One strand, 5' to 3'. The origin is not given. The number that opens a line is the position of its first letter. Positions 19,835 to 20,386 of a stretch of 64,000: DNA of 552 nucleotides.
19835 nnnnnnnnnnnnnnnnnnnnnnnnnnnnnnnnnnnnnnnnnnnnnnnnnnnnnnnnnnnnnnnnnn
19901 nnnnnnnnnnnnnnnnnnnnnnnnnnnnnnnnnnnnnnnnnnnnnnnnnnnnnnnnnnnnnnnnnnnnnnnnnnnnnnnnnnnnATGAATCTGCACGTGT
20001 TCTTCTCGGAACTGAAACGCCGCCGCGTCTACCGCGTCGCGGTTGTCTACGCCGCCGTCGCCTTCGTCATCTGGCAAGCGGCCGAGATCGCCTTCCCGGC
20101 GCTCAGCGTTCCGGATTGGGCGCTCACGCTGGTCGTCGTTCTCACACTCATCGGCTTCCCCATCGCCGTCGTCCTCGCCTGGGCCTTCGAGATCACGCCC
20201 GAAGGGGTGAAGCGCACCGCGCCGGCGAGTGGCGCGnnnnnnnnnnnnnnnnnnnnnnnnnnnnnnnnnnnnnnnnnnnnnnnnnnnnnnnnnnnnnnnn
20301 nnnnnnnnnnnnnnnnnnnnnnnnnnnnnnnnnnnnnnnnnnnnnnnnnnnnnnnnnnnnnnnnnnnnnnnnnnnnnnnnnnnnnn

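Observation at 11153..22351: Tandem array of six paralogous receptor-like membrane/TPR proteins sharing a highly conserved N-terminal '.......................' motif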

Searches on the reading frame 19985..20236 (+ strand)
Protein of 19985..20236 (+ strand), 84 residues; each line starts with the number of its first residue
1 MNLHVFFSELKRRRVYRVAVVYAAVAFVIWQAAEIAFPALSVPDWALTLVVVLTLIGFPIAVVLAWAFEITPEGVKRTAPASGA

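Call 9: find_homologous_proteins(query=window:19985-20233:+, max_evalue=0.001)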
Query seq(83 aa) (83 aa): 118 proteins with E <= 0.001 among 131 candidates.
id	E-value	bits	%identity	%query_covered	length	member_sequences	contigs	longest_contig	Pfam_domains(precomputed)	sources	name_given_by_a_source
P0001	8.0e-38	146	86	100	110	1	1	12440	-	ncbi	ncbi:MAG: hypothetical protein AMS25_18240, partial [Gemmatimonas sp. SM23_52]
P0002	1.7e-35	138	81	98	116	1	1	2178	-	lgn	-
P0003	9.8e-35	136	80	96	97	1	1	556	-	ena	-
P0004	5.5e-34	133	77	100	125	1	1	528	-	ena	-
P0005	2.8e-33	131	82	95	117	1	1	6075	-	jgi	jgi:hypothetical protein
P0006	7.0e-33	130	81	95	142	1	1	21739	-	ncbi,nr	ncbi:MAG: hypothetical protein GTO46_01595, partial [Gemmatimonadetes bacterium]|nr:hypothetical pro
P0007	9.4e-33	129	77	99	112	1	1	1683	-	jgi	jgi:4-hydroxybenzoate polyprenyltransferase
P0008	1.5e-31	126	78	96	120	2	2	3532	-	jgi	jgi:hypothetical protein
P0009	1.8e-31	125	78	95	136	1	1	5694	-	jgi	-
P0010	5.3e-31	124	75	95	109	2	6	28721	-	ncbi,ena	-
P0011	1.5e-30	122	77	90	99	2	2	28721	-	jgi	jgi:RsiW-degrading membrane proteinase PrsW (M82 family)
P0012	1.5e-30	122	72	95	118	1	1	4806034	-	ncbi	ncbi:MAG: hypothetical protein JSW46_17000, partial [Gemmatimonadota bacterium]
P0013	3.8e-30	121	75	96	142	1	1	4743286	-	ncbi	ncbi:MAG: hypothetical protein JSV86_19335, partial [Gemmatimonadota bacterium]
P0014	1.8e-29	119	68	95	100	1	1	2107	-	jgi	jgi:hypothetical protein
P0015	8.7e-29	117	70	96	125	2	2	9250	-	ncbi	-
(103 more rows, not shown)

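Call 30: search_protein_representatives(alignment_id=A2)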
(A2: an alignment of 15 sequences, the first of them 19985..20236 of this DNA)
Query: 15 sequences, 109 profile positions. Proteins with E-value up to 0.001 (for the whole library): 21474; up to 1e-10: 14362; up to 1e-30: 390. The best 150 are listed.
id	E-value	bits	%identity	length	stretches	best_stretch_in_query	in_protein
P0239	1.1e-53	195.6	-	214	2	11-87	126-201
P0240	4.1e-53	193.8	-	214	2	4-90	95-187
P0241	3.3e-51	187.6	-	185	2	5-107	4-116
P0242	1.8e-46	172.4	-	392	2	5-86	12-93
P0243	2.1e-41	156.1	-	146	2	2-92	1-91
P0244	1.3e-40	153.6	-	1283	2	5-85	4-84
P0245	5.1e-40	151.6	-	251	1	1-108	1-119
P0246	4.2e-39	148.7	-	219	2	5-89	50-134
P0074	1.1e-38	147.3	-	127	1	2-105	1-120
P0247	1.3e-38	147.1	-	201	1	2-107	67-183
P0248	1.4e-38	147.1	-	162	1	2-103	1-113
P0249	3.0e-38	145.9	-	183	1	3-105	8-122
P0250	5.6e-38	145.1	-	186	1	2-108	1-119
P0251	9.5e-38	144.3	-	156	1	2-107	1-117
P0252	1.7e-37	143.5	-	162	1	1-107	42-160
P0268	4.1e-36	139.1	-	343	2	5-89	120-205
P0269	4.2e-36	139.0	-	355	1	6-108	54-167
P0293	3.2e-35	136.2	-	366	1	5-89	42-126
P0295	3.7e-35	136.0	-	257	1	2-108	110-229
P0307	7.1e-35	135.1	-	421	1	2-107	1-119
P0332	1.6e-34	133.9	-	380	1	3-86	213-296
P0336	1.7e-34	133.9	-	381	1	2-98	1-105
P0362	3.4e-34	132.9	-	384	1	5-108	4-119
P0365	3.9e-34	132.7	-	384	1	2-90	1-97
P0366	4.0e-34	132.7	-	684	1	3-106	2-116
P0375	5.1e-34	132.3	-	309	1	4-86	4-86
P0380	6.0e-34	132.1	-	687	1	3-92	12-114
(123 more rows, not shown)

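Call 31: search_protein_families(library=pfam, proteins=[P0244, P0332, P0268, P0242, P0366, P0380, P0307, P0295, P0239, P0293], max_evalue=0.001)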
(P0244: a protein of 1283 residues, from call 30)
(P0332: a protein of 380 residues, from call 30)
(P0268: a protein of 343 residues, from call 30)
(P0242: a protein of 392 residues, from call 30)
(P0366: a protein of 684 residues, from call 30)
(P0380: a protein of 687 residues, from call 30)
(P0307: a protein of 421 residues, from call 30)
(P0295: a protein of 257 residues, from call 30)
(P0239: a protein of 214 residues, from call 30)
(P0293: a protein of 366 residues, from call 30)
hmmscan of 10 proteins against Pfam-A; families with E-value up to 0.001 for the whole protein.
P0244 (1283 aa): 15 families
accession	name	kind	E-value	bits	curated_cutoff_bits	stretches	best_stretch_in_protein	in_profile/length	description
PF13414.12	TPR_11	-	4e-17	62.1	26.8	0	377-410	5-38/42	TPR repeat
PF00515.34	TPR_1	-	6.4e-15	54.7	27.8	1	406-433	7-34/34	Tetratricopeptide repeat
PF13181.12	TPR_8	-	8e-15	54.1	25.7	0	406-433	7-34/34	Tetratricopeptide repeat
PF07719.23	TPR_2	-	1.4e-14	53.4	27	2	405-433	6-34/34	Tetratricopeptide repeat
PF13431.12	TPR_17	-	5.8e-14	51.6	24.4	0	389-420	2-33/34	Tetratricopeptide repeat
PF23914.1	TPR_CcmH_CycH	-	9.6e-12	45.4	42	1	406-457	56-107/158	Cytochrome c-type biogenesis protein H TPR domain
PF14559.12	TPR_19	-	1.5e-11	44.9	25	2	345-400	4-59/68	Tetratricopeptide repeat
PF13428.12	TPR_14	-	1.1e-09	38.5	23.5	0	368-407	3-42/44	Tetratricopeptide repeat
PF12895.13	ANAPC3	-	1.3e-08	35.4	27.2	0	355-425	10-81/82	Anaphase-promoting complex, cyclosome, subunit 3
PF13424.12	TPR_12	-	1.2e-07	32.3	30.1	1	371-431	8-76/77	Tetratricopeptide repeat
PF17680.6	FlgO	-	6.7e-06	26.4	22.6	0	781-895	2-122/130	FlgO protein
PF13432.12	TPR_16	-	3.5e-05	24.6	32.7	1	405-460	2-57/65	Tetratricopeptide repeat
PF13174.12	TPR_6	-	0.00017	22.5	26.3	0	372-397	6-31/33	Tetratricopeptide repeat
PF13176.12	TPR_7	-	0.00042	20.6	27.9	0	406-432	5-31/36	Tetratricopeptide repeat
PF13371.12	TPR_9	-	0.00074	19.9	35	1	375-434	4-63/73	Tetratricopeptide repeat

P0332 (380 aa): 10 families
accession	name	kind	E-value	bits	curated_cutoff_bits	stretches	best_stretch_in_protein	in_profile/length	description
PF07719.23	TPR_2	-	2.5e-11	43.2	27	1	46-76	3-33/34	Tetratricopeptide repeat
PF14559.12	TPR_19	-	7.5e-10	39.4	25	1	20-85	1-66/68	Tetratricopeptide repeat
PF13181.12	TPR_8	-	1.2e-09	38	25.7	1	46-76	3-33/34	Tetratricopeptide repeat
PF00515.34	TPR_1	-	1.8e-09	37.5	27.8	0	17-41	8-32/34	Tetratricopeptide repeat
PF13428.12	TPR_14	-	1.5e-08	35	23.5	0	16-53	7-44/44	Tetratricopeptide repeat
PF13432.12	TPR_16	-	2.3e-08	34.8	32.7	1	15-77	2-64/65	Tetratricopeptide repeat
PF13431.12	TPR_17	-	6.3e-06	26.5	24.4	0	32-63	1-32/34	Tetratricopeptide repeat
PF13424.12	TPR_12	-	2e-05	25.1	30.1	0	17-74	10-75/77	Tetratricopeptide repeat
PF13414.12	TPR_11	-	2.1e-05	24.5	26.8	0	20-51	4-35/42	TPR repeat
PF23914.1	TPR_CcmH_CycH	-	2.6e-05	24.6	42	1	32-96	38-102/158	Cytochrome c-type biogenesis protein H TPR domain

P0268 (343 aa): 1 family
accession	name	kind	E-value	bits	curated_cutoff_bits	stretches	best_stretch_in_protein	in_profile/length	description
PF00486.34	Trans_reg_C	-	7e-15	55.3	26.2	1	31-104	3-77/77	Transcriptional regulatory protein, C terminal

P0242 (392 aa): 0 families

P0366 (684 aa): 20 families
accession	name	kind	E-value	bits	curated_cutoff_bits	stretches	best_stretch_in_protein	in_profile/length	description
PF14559.12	TPR_19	-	1.2e-20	74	25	1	443-494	7-58/68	Tetratricopeptide repeat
PF13428.12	TPR_14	-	6.5e-18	63.9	23.5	0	358-402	1-44/44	Tetratricopeptide repeat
PF00515.34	TPR_1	-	2.5e-17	62.3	27.8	0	297-313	18-34/34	Tetratricopeptide repeat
PF07719.23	TPR_2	-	2e-15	56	27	0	427-460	1-34/34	Tetratricopeptide repeat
PF13431.12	TPR_17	-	8.6e-15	54.1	24.4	0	417-443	3-29/34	Tetratricopeptide repeat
PF13424.12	TPR_12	-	9.6e-15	55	30.1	1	395-457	5-75/77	Tetratricopeptide repeat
PF13176.12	TPR_7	-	1.1e-11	44.2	27.9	1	396-427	2-35/36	Tetratricopeptide repeat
PF13181.12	TPR_8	-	4.3e-10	39.4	25.7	0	298-312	19-33/34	Tetratricopeptide repeat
PF13432.12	TPR_16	-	1.6e-09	38.5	32.7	0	398-461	2-65/65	Tetratricopeptide repeat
PF13414.12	TPR_11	-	2.3e-08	34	26.8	0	447-475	14-42/42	TPR repeat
PF13371.12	TPR_9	-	5.7e-07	29.9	35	1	400-466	2-68/73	Tetratricopeptide repeat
PF24575.1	TPR_Slam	-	1.3e-05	26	35.2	1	415-513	3-99/104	Surface lipoprotein assembly modifier, N-terminal TPR repeats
PF12569.14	NatA_aux_su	-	3.2e-05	23.5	33.3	0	436-486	201-251/515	N-terminal acetyltransferase A, auxiliary subunit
PF25062.1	ARM_TT21_N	-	4e-05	23.9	40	0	405-503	112-210/222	Tetratricopeptide repeat protein 21 N-terminal ARM repeat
PF23914.1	TPR_CcmH_CycH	-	4.4e-05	23.8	42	0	399-494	56-154/158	Cytochrome c-type biogenesis protein H TPR domain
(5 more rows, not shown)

P0380 (687 aa): 12 families
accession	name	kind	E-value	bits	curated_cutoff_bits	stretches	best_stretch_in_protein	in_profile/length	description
PF14559.12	TPR_19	-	1.8e-20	73.5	25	2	380-438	4-62/68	Tetratricopeptide repeat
PF13428.12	TPR_14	-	5.1e-16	58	23.5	0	587-621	6-40/44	Tetratricopeptide repeat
PF07719.23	TPR_2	-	2e-13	49.8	27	1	585-614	4-33/34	Tetratricopeptide repeat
PF23914.1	TPR_CcmH_CycH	-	4.1e-11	43.4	42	1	319-428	46-148/158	Cytochrome c-type biogenesis protein H TPR domain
PF13432.12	TPR_16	-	3.9e-10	40.4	32.7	1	413-469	9-65/65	Tetratricopeptide repeat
PF13181.12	TPR_8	-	5e-10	39.2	25.7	0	587-614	6-33/34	Tetratricopeptide repeat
PF13431.12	TPR_17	-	2.6e-09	37.1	24.4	0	460-490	4-34/34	Tetratricopeptide repeat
PF13424.12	TPR_12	-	3e-09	37.4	30.1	0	546-613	8-76/77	Tetratricopeptide repeat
PF12895.13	ANAPC3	-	1.7e-07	31.8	27.2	0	389-455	11-76/82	Anaphase-promoting complex, cyclosome, subunit 3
PF13371.12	TPR_9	-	1.4e-06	28.7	35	0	445-490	5-50/73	Tetratricopeptide repeat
PF14853.12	Fis1_TPR_C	-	9.5e-06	26.1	25.3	0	563-583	16-36/53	Fis1 C-terminal tetratricopeptide repeat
PF13176.12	TPR_7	-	1.4e-05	25.2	27.9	0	586-617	3-34/36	Tetratricopeptide repeat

P0307 (421 aa): 6 families
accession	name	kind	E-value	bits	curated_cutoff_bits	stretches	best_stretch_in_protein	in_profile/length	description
PF13431.12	TPR_17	-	4.1e-16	58.3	24.4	2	378-410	2-34/34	Tetratricopeptide repeat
PF13414.12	TPR_11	-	6.3e-15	55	26.8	1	296-327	11-42/42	TPR repeat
PF00515.34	TPR_1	-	9.4e-08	32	27.8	0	298-312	20-34/34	Tetratricopeptide repeat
PF07719.23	TPR_2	-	5.3e-07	29.7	27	0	355-387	1-33/34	Tetratricopeptide repeat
PF13181.12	TPR_8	-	1.9e-05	24.9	25.7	0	297-312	19-34/34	Tetratricopeptide repeat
PF14559.12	TPR_19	-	0.00048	20.8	25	0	287-324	4-36/68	Tetratricopeptide repeat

P0295 (257 aa): 0 families

P0239 (214 aa): 0 families

P0293 (366 aa): 0 families

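Call 36: find_related_loci(query=A4, collection=genome_contigs, flank=8000)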
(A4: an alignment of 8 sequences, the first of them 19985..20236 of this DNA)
Query A4 (84 aa) in genome_contigs; peptide patterns used: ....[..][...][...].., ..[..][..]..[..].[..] (x = any residue, [..] = any of these).
598 stretches matched a pattern (row limit reached: there are more); 541 encode a relative of the query (tblastn E <= 1e-3); the best 80 are kept; 77 distinct loci.
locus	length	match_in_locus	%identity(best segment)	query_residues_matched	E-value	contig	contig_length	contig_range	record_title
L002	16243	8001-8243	89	3-83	2e-44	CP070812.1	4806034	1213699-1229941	MAG: Gemmatimonadota bacterium isolate bin1194 chromosome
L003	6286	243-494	82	1-84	3e-42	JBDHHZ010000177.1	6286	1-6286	MAG: Gemmatimonadota bacterium isolate M8-62_Bin_385 M8-62_Bin_385_scaffold_71721, whole genome shotgun sequence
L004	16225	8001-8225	84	6-80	3e-39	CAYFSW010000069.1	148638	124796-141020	MAG TPA_asm: uncultured Gemmatimonadota bacterium isolate ERP108616_co1_161 genome assembly, contig: k119_2003887, whole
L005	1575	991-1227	75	1-79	1e-35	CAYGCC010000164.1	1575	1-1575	MAG TPA_asm: uncultured Gemmatimonadota bacterium isolate ERP108616_co1_93 genome assembly, contig: k119_413200, whole g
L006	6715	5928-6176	67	2-84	3e-34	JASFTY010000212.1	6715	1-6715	MAG: Gemmatimonadales bacterium isolate D1103U20metaG_sub_Bin_457 D1103U20metaG_FD_scaffold_4254_c1, whole genome shotgu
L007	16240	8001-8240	83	6-84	2e-33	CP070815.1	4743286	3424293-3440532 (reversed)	MAG: Gemmatimonadota bacterium isolate bin118 chromosome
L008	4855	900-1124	69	6-80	2e-32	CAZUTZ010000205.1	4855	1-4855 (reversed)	MAG TPA_asm: uncultured Wenzhouxiangella sp. isolate binchicken_co32_77 genome assembly, contig: NODE_32241_length_4855_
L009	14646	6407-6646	64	2-81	4e-32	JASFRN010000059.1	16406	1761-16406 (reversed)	MAG: Gemmatimonadales bacterium isolate D1103M02metaG_Bin_333 D1103M02metaG_FD_scaffold_820_c1, whole genome shotgun seq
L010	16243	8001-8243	68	2-82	5e-32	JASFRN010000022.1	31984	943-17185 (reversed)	MAG: Gemmatimonadales bacterium isolate D1103M02metaG_Bin_333 D1103M02metaG_FD_scaffold_120_c1, whole genome shotgun seq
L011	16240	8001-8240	73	2-81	1e-31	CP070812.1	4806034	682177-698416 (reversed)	MAG: Gemmatimonadota bacterium isolate bin1194 chromosome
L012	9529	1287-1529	65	2-82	9e-32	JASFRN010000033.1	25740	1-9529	MAG: Gemmatimonadales bacterium isolate D1103M02metaG_Bin_333 D1103M02metaG_FD_scaffold_240_c1, whole genome shotgun seq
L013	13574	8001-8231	64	6-82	7e-31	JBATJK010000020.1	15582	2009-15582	MAG: Gemmatimonadota bacterium isolate MFD10222_ilm_asm_bin16 k127_187790, whole genome shotgun sequence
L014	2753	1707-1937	62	6-82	9e-31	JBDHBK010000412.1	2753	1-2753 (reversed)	MAG: Gemmatimonadota bacterium isolate M8-12_Bin_10 M8-12_Bin_10_scaffold_208530, whole genome shotgun sequence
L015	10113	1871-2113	60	2-82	1e-29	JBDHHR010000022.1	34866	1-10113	MAG: Gemmatimonadota bacterium isolate M8-62_Bin_238 M8-62_Bin_238_scaffold_3265, whole genome shotgun sequence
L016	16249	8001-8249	59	1-83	1e-29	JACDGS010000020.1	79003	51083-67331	MAG: Chthoniobacterales bacterium isolate MGR_bin418 SD2908_NODE_91_length_79003_cov_1.718647, whole genome shotgun sequ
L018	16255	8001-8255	66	2-83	3e-29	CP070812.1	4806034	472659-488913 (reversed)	MAG: Gemmatimonadota bacterium isolate bin1194 chromosome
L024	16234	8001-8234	60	1-78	1e-28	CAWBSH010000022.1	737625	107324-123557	MAG: uncultured Verrucomicrobiae bacterium isolate MFD01872.bin.2.57 genome assembly, contig: contig_21350, whole genome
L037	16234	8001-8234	60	1-78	2e-27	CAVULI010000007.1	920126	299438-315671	MAG: uncultured Verrucomicrobiae bacterium isolate MFD02134.bin.2.234 genome assembly, contig: contig_9907, whole genome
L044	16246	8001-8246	59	1-82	3e-27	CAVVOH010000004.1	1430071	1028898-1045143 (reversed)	MAG: uncultured Verrucomicrobiae bacterium isolate MFD01916.bin.2.143 genome assembly, contig: contig_2017, whole genome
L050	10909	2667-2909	54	2-82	4e-27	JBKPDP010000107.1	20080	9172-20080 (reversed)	MAG: Verrucomicrobiota bacterium isolate GB_EKS_MAG_00021 GB_EKS_000001335693, whole genome shotgun sequence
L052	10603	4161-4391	56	6-82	5e-27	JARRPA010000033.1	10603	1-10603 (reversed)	MAG: Gemmatimonadota bacterium isolate Spart_164_MAG scaffold_508, whole genome shotgun sequence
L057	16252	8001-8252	58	1-84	7e-27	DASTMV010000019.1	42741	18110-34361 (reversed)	MAG TPA_asm: Candidatus Udaeobacter sp. isolate SMAG_U3843 k141_674419, whole genome shotgun sequence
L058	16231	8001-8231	58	6-82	6e-27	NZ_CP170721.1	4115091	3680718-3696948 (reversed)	Rhodanobacter sp. FW102-FHT14D07 chromosome, complete genome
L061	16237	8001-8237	57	6-84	8e-27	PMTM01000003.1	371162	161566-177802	MAG: Spartobacteria bacterium isolate palsa_1382 73.20110700_P2D.48_contig_212, whole genome shotgun sequence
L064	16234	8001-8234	58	1-78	7e-27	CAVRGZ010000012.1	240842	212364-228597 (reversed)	MAG: uncultured Verrucomicrobiae bacterium isolate MFD05442.bin.2.237 genome assembly, contig: contig_57601, whole genom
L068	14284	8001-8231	57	6-82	1e-26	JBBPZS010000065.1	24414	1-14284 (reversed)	MAG: Chthoniobacterales bacterium isolate bin.69 bin.69_S4Ck141_536130_length_24414_cov_20.6135, whole genome shotgun se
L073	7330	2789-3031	62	6-84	9e-27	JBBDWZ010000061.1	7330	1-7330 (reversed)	MAG: Gemmatimonadota bacterium isolate LejiaD_2_62_10 Lejia_D_14368_length_7330_cov_6, whole genome shotgun sequence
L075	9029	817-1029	65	6-76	1e-26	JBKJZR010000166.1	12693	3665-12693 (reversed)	MAG: Burkholderiales bacterium isolate swi_bin.253 S1Ck127_16178676_flag_0_multi_17.8891_len_12693, whole genome shotgun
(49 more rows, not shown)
